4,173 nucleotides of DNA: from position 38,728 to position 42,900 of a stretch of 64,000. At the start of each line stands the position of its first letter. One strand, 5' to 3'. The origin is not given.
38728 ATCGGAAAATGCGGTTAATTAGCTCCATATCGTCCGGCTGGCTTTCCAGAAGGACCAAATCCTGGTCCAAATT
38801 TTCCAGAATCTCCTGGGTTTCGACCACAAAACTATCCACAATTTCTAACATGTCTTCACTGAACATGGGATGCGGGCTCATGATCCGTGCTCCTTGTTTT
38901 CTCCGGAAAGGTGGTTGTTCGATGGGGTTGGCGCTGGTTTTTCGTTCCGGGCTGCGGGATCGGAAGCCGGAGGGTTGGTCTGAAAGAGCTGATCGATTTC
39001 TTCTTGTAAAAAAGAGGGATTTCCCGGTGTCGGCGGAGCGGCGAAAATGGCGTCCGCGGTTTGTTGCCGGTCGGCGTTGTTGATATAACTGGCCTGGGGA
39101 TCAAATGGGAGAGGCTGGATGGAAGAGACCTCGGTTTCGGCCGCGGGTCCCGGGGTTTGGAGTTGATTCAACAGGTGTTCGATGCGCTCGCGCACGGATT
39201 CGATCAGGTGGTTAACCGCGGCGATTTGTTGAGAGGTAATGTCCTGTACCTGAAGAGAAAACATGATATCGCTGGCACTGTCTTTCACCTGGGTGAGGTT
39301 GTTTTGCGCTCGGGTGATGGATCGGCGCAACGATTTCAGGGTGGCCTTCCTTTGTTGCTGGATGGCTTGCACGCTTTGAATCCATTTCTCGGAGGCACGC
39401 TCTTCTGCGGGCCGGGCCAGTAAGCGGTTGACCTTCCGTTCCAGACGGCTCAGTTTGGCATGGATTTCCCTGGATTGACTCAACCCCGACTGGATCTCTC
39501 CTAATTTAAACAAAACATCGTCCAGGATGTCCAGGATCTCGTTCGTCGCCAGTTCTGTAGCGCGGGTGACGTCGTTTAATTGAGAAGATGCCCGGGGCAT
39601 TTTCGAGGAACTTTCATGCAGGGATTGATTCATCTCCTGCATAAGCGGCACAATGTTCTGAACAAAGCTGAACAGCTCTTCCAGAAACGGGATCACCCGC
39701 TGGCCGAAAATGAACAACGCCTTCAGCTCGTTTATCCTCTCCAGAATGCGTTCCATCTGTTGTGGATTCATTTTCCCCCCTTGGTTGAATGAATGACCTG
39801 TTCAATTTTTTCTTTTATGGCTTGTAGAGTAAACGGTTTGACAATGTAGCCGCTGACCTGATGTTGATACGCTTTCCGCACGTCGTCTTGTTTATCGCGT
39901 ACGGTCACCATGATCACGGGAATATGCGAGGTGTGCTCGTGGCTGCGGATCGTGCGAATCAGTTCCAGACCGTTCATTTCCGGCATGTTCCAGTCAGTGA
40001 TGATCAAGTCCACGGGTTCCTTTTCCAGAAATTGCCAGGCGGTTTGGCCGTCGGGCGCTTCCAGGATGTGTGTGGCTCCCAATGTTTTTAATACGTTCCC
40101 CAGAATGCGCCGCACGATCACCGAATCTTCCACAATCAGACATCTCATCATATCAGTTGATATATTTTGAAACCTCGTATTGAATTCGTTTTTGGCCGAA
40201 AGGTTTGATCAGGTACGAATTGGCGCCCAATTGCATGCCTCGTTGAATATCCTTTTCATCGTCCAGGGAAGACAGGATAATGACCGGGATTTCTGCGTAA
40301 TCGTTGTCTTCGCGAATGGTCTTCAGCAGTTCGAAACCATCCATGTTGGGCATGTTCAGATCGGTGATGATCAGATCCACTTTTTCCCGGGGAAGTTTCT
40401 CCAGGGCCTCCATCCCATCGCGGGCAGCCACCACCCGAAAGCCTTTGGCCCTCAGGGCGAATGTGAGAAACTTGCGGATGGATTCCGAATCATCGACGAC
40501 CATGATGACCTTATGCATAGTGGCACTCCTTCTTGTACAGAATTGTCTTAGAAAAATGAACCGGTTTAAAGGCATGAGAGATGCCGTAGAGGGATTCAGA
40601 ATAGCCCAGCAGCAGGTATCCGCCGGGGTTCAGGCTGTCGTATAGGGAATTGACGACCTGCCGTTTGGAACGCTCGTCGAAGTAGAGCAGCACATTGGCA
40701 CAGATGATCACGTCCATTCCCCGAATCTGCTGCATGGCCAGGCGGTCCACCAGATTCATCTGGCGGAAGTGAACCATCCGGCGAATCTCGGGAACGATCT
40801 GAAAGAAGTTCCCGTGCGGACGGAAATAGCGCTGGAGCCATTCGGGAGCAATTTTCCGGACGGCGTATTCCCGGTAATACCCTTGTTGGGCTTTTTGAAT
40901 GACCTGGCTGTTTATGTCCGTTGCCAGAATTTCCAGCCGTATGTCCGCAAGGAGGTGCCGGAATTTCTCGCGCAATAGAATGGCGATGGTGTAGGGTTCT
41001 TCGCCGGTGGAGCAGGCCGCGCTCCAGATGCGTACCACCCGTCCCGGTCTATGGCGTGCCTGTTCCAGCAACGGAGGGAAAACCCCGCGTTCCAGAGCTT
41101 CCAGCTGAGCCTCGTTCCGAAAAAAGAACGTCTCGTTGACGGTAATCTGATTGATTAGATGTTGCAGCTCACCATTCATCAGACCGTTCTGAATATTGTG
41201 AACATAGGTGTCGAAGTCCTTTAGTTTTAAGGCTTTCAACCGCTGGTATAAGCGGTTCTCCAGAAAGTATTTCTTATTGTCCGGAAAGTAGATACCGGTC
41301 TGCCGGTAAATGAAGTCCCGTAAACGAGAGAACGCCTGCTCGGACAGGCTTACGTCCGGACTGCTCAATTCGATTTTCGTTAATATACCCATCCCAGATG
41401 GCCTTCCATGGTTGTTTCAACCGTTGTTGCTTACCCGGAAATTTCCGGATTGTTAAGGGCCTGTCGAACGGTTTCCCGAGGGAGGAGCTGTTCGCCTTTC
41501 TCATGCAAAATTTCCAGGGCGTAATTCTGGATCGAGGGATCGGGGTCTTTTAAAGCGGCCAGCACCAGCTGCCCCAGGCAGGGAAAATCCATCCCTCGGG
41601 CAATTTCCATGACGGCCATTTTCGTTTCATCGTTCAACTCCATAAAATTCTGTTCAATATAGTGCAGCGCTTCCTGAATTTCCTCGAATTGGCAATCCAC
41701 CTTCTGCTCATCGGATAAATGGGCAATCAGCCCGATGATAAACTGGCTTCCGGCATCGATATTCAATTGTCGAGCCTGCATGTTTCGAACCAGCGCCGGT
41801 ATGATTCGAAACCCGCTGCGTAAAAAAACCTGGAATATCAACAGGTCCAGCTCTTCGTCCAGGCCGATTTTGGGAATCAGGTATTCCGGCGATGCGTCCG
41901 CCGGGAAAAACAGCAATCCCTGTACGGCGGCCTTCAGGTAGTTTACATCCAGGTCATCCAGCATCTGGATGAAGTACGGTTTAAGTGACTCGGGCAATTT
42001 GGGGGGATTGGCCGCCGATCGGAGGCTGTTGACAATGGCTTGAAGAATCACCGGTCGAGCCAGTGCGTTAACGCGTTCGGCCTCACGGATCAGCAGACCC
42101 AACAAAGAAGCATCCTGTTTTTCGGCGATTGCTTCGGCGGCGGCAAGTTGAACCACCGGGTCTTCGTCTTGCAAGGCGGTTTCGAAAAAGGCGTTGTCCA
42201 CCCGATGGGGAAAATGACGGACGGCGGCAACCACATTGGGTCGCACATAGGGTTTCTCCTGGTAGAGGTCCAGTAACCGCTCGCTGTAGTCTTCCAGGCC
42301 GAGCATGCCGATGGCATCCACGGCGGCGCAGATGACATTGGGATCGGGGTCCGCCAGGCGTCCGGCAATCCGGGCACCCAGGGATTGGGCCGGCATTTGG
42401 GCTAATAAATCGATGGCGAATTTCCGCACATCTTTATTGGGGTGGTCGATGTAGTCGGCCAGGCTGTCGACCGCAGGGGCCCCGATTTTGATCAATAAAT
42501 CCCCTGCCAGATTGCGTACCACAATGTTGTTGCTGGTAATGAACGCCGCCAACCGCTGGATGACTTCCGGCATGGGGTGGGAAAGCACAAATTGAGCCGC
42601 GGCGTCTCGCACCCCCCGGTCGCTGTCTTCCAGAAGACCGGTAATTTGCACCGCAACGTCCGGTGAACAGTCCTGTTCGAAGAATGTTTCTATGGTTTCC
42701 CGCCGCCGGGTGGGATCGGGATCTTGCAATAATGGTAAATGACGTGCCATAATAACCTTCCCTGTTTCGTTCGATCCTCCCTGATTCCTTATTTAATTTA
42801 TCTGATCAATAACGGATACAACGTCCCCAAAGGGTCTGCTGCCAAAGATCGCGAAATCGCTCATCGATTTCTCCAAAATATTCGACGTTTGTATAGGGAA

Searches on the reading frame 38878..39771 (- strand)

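Call 47: search_protein_families(library=pfam, proteins=[window:38878-39771:-], max_evalue=0.0001)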
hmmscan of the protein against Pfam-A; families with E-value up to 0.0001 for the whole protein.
window:38878-39771:- (297 aa): 2 families
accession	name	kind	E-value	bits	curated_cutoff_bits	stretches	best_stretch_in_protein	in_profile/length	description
PF04344.18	CheZ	-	4.6e-09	36.9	30.7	1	47-210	23-159/203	Chemotaxis phosphatase, CheZ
PF06103.16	DUF948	-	6.3e-05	23.5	37.2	0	40-111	17-88/89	Bacterial protein of unknown function (DUF948)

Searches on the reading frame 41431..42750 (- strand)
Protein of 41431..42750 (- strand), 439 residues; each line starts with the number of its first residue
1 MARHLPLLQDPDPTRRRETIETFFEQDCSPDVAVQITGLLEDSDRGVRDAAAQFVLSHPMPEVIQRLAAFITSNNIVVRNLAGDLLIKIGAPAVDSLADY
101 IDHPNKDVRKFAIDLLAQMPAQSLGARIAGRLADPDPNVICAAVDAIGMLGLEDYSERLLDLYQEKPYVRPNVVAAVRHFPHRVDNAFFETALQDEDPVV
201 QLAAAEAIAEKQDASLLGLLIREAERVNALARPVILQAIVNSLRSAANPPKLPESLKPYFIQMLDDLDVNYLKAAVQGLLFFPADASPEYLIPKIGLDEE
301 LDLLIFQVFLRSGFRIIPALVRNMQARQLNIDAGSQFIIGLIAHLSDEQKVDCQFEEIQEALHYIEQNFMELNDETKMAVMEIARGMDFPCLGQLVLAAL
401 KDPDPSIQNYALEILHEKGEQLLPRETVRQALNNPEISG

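Call 9: search_protein_families(library=ncbifam, proteins=[window:41431-42750:-], max_evalue=0.00001)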
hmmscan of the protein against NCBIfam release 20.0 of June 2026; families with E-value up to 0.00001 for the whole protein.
window:41431-42750:- (439 aa): 2 families
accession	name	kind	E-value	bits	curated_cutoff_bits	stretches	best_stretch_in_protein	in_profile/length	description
NF010374.0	PRK13800.1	equivalog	7.4e-12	44.3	1196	1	87-216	617-747/898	fumarate reductase/succinate dehydrogenase flavoprotein subunit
NF045915.1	PhycobilmeDegNblB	equivalog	1.6e-09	37.6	300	1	97-240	37-186/214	phycobilisome degradation protein NblB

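Call 10: search_protein_families(library=pfam, proteins=[window:41431-42750:-], max_evalue=0.0001)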
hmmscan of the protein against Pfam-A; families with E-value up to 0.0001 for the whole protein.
window:41431-42750:- (439 aa): 2 families
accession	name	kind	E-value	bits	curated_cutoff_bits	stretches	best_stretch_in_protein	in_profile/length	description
PF13646.12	HEAT_2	-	8.5e-25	87.3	27.7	2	95-170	2-80/88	HEAT repeats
PF02985.28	HEAT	-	1e-17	63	23.5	0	189-209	5-25/31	HEAT repeat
